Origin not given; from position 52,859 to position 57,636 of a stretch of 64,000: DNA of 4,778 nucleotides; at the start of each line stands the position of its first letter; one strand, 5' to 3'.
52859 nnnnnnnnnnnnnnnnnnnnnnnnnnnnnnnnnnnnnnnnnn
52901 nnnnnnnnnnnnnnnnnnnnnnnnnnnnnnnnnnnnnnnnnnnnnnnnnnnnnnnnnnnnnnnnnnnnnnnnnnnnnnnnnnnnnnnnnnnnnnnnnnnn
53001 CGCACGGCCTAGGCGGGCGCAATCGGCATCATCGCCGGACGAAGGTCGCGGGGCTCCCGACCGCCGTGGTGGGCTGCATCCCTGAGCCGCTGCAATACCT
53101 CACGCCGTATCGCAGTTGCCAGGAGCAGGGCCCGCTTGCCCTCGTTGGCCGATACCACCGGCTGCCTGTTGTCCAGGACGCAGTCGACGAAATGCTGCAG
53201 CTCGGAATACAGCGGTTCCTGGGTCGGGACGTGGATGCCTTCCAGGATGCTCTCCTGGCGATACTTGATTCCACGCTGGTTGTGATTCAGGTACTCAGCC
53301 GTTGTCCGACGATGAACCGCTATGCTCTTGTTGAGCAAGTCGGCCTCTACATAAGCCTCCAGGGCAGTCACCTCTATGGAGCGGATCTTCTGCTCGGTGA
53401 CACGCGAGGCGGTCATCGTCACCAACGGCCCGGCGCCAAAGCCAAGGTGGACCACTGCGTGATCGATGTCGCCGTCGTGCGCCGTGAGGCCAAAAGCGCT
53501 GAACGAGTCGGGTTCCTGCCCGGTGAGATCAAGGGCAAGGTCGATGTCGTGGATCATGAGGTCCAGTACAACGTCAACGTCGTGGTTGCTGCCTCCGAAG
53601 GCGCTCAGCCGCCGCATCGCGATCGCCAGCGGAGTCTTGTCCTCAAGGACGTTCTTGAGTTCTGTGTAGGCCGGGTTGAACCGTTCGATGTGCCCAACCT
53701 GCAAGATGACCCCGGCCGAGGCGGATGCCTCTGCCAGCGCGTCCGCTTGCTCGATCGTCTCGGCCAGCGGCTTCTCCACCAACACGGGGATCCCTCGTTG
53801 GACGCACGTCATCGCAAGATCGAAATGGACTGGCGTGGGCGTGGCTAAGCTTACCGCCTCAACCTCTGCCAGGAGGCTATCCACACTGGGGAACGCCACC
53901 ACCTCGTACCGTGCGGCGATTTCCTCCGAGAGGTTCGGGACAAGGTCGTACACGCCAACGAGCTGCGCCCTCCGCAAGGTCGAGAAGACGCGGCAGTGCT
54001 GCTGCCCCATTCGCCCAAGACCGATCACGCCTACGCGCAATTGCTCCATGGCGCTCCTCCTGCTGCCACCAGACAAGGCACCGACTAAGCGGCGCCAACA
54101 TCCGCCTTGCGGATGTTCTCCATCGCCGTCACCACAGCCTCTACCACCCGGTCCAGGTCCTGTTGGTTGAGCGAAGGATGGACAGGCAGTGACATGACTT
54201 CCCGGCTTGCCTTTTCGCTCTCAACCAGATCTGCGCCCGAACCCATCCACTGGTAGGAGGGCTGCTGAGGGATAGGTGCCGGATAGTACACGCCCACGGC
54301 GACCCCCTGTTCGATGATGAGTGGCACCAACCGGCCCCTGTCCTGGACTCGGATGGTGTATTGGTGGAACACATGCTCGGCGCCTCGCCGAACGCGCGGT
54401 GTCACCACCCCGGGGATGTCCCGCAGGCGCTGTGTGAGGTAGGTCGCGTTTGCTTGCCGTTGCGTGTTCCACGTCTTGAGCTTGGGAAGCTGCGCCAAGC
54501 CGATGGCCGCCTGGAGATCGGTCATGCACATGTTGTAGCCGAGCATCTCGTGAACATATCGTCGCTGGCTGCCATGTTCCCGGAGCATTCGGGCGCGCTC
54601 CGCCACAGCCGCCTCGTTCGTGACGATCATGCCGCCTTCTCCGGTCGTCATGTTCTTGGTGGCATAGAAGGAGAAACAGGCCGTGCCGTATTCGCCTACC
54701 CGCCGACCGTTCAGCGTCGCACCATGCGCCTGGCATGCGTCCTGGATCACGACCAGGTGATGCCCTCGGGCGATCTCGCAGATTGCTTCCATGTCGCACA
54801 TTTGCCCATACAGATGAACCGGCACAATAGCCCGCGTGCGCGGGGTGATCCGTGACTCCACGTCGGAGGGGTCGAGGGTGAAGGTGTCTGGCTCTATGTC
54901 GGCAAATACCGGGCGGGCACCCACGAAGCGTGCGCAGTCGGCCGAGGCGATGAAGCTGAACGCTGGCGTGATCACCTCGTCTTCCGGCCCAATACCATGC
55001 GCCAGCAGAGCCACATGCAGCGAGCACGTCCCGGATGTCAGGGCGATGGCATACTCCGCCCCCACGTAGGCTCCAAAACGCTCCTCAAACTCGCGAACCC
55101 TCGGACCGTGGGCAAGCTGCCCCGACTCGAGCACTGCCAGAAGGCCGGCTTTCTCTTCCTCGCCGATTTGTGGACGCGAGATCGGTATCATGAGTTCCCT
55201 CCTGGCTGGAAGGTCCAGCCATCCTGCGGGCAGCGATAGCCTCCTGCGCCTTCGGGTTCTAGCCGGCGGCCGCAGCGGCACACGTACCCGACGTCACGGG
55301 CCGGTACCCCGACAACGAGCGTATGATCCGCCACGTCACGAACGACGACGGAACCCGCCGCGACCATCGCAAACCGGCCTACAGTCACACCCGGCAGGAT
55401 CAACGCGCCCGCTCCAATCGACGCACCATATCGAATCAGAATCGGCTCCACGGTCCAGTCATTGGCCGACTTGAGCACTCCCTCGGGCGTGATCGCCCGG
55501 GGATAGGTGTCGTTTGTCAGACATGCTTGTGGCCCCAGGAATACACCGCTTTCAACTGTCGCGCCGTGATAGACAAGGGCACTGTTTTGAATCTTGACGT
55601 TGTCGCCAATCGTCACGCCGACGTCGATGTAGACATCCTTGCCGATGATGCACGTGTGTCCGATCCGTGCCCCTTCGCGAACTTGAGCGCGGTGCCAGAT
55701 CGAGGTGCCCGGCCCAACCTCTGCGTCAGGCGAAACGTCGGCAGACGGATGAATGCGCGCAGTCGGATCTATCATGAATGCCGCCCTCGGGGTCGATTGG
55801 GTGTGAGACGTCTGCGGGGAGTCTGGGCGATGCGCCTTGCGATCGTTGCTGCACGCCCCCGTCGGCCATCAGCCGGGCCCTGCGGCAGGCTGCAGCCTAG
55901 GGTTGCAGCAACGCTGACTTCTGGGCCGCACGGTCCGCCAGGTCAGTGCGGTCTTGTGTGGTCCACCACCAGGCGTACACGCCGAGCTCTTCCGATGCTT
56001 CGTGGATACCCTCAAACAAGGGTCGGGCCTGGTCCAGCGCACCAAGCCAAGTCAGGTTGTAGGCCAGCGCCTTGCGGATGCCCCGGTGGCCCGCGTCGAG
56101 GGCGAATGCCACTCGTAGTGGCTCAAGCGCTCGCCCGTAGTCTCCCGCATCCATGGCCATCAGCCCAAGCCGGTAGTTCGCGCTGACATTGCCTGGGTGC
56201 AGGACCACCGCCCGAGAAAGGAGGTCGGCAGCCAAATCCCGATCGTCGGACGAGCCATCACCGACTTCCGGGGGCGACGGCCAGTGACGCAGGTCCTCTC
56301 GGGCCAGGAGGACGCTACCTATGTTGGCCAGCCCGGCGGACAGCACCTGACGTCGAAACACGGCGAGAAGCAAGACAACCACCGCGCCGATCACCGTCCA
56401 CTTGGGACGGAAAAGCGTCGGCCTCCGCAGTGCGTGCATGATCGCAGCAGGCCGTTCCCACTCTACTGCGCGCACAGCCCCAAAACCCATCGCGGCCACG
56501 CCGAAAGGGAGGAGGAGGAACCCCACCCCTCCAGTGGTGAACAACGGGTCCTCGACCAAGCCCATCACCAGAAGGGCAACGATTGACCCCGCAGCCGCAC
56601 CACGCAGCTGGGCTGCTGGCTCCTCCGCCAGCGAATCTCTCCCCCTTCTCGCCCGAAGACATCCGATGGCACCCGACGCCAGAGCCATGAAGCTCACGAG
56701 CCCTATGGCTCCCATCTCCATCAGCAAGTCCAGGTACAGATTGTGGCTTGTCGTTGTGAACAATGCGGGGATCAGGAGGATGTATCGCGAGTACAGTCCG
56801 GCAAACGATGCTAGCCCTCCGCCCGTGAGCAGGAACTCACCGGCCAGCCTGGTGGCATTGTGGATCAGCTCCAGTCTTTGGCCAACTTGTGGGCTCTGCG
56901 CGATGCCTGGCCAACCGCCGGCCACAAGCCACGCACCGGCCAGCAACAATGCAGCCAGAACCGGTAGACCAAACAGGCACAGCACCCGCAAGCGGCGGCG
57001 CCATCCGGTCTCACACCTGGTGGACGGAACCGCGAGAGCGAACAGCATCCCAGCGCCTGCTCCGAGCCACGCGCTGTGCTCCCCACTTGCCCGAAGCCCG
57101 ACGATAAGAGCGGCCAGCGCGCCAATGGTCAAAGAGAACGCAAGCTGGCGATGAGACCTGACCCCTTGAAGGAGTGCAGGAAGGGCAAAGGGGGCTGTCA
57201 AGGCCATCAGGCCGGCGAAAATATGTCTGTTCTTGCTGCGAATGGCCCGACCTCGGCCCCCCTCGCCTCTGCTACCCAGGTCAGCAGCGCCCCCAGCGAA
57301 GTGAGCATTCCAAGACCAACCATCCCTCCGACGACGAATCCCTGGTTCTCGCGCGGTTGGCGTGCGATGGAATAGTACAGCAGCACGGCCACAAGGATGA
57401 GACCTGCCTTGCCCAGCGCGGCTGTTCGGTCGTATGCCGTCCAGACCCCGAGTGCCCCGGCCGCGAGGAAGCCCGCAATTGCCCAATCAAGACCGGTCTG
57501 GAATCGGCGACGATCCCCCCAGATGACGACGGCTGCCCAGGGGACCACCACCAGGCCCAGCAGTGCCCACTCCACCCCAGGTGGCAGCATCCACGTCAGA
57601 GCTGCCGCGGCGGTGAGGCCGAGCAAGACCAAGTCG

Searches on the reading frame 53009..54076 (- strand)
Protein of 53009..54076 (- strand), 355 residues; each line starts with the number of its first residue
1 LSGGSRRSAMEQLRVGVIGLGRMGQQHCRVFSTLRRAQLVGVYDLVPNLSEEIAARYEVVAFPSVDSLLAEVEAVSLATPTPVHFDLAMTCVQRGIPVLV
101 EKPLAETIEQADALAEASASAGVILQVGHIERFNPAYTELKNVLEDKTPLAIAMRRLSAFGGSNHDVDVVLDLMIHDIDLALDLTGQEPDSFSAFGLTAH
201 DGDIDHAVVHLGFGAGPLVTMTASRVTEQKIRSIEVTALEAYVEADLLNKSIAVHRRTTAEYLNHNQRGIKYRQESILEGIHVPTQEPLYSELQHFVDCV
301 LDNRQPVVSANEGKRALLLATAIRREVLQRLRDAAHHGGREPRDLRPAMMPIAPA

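Call 10: search_protein_families(library=pfam, proteins=[window:53009-54076:-], max_evalue=0.01)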
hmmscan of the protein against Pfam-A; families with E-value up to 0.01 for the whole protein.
window:53009-54076:- (355 aa): 8 families
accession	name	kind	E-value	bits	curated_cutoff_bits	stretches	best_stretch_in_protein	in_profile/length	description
PF01408.29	GFO_IDH_MocA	-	4.6e-29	102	24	1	13-129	1-120/120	Oxidoreductase family, NAD-binding Rossmann fold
PF22725.1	GFO_IDH_MocA_C3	-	1.4e-10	41.7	27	1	169-237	45-117/124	GFO/IDH/MocA C-terminal domain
PF02629.25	CoA_binding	-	6.3e-06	27.3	22.3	1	12-100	3-92/97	CoA binding domain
PF02894.22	GFO_IDH_MocA_C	-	2.1e-05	24.8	22.9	1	169-325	42-208/218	Oxidoreductase family, C-terminal alpha/beta domain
PF02826.25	2-Hacid_dh_C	-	0.00053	19.8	25.1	1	9-81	33-101/178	D-isomer specific 2-hydroxyacid dehydrogenase, NAD binding domain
PF03446.21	NAD_binding_2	-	0.00056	20.4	21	1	14-94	1-65/161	NAD binding domain of 6-phosphogluconate dehydrogenase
PF01488.26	Shikimate_DH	-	0.00066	20.2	24.3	0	9-81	9-85/138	Shikimate / quinate 5-dehydrogenase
PF01113.26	DapB_N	-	0.0036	17.8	25.6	0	14-100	2-96/124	Dihydrodipicolinate reductase, N-terminus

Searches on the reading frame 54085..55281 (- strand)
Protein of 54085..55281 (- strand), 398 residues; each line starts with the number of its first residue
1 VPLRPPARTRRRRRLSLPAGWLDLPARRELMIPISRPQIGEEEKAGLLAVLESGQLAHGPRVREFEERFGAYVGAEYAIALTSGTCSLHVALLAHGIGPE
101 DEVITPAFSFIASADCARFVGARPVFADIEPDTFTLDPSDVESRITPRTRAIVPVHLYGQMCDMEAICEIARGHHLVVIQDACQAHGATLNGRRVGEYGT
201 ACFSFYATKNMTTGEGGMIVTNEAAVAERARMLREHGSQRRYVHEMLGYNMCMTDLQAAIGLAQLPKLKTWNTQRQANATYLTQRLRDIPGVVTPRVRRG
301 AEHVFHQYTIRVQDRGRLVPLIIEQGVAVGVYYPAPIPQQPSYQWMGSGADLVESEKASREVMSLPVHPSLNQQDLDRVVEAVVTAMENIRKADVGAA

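Call 10: search_protein_families(library=pfam, proteins=[window:54085-55281:-], max_evalue=0.01)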
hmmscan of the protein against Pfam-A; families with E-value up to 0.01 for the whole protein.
window:54085-55281:- (398 aa): 4 families
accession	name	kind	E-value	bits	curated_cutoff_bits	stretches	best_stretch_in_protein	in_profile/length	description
PF01041.23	DegT_DnrJ_EryC1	-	2.4e-130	435.4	19.8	1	38-383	2-359/360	DegT/DnrJ/EryC1/StrS aminotransferase family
PF01212.27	Beta_elim_lyase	-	2e-10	40.9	27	1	53-297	25-276/288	Beta-eliminating lyase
PF01053.26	Cys_Met_Meta_PP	-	1.3e-05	24.3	27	1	60-193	52-185/381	Cys/Met metabolism PLP-dependent enzyme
PF00266.25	Aminotran_5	-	5.6e-05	22.7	21.5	1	62-187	45-181/371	Aminotransferase class-V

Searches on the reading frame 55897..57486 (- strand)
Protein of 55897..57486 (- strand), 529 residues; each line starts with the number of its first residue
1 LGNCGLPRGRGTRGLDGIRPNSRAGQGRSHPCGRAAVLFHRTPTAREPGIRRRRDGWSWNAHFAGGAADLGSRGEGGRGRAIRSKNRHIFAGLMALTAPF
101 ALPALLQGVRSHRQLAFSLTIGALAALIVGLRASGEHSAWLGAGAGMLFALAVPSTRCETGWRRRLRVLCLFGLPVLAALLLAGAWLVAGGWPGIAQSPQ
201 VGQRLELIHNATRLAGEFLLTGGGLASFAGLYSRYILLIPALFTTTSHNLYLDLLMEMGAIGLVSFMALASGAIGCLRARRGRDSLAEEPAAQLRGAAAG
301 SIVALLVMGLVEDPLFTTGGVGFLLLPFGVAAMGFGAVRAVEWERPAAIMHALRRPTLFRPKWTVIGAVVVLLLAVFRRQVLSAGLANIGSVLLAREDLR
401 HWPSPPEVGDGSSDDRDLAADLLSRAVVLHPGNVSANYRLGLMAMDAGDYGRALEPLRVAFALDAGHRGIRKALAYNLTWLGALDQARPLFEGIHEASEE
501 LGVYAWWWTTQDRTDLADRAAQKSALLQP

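Call 10: search_protein_families(library=pfam, proteins=[window:55897-57486:-], max_evalue=0.01)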
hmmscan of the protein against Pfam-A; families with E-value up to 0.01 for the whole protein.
window:55897-57486:- (529 aa): 3 families
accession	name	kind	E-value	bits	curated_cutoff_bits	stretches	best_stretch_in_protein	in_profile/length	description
PF04932.20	Wzy_C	-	7.2e-11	42.5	31.7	1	123-267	2-149/149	O-Antigen ligase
PF14559.12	TPR_19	-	4.2e-05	24.2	25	1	444-494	1-51/68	Tetratricopeptide repeat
PF13432.12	TPR_16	-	5.9e-05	23.9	32.7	1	415-462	12-59/65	Tetratricopeptide repeat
